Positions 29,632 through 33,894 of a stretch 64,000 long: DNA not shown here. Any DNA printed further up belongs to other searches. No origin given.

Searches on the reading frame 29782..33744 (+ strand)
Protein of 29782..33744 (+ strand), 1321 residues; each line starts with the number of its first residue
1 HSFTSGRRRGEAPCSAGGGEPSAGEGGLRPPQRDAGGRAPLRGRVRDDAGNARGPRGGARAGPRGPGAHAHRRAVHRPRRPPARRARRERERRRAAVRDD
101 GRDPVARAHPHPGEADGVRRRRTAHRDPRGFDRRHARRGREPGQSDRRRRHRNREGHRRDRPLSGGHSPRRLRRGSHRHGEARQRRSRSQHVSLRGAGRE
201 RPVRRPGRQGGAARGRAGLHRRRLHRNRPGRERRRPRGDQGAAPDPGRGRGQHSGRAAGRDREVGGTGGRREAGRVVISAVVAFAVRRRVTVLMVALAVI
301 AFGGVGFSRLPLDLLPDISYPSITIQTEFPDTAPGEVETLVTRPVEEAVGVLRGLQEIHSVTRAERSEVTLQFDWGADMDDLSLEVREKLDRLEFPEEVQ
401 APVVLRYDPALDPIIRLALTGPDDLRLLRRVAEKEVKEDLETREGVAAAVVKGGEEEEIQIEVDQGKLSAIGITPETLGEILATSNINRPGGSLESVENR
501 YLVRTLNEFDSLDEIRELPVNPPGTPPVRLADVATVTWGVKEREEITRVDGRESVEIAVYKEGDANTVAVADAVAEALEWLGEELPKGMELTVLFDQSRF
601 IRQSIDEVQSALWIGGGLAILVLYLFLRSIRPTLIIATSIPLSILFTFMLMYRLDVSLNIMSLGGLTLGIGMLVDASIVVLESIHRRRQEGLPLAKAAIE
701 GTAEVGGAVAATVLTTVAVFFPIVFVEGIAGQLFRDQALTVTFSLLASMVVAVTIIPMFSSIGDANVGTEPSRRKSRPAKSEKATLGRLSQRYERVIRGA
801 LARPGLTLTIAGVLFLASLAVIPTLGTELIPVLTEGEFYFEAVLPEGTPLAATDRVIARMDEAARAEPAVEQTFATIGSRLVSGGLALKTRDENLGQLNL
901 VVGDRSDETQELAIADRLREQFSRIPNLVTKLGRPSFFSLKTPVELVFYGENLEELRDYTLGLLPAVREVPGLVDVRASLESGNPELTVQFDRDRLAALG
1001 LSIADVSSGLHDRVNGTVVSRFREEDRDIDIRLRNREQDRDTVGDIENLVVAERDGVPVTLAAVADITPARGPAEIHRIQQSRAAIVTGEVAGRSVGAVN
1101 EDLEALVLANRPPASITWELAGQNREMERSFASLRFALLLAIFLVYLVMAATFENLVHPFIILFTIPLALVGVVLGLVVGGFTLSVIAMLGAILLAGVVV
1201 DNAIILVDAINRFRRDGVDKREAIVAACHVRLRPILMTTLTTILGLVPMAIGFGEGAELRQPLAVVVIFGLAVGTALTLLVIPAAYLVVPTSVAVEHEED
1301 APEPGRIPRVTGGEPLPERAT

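Call 38: search_protein_families(library=pfam, proteins=[window:29782-33744:+], max_evalue=0.0001)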
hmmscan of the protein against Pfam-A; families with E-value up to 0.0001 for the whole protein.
window:29782-33744:+ (1321 aa): 2 families
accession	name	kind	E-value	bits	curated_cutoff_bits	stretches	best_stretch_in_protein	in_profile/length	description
PF00873.25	ACR_tran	-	8e-250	832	28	1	282-1289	2-1020/1021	AcrB/AcrD/AcrF family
PF03176.21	MMPL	-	8.5e-11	41.8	20.5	2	1100-1289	107-302/333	MMPL family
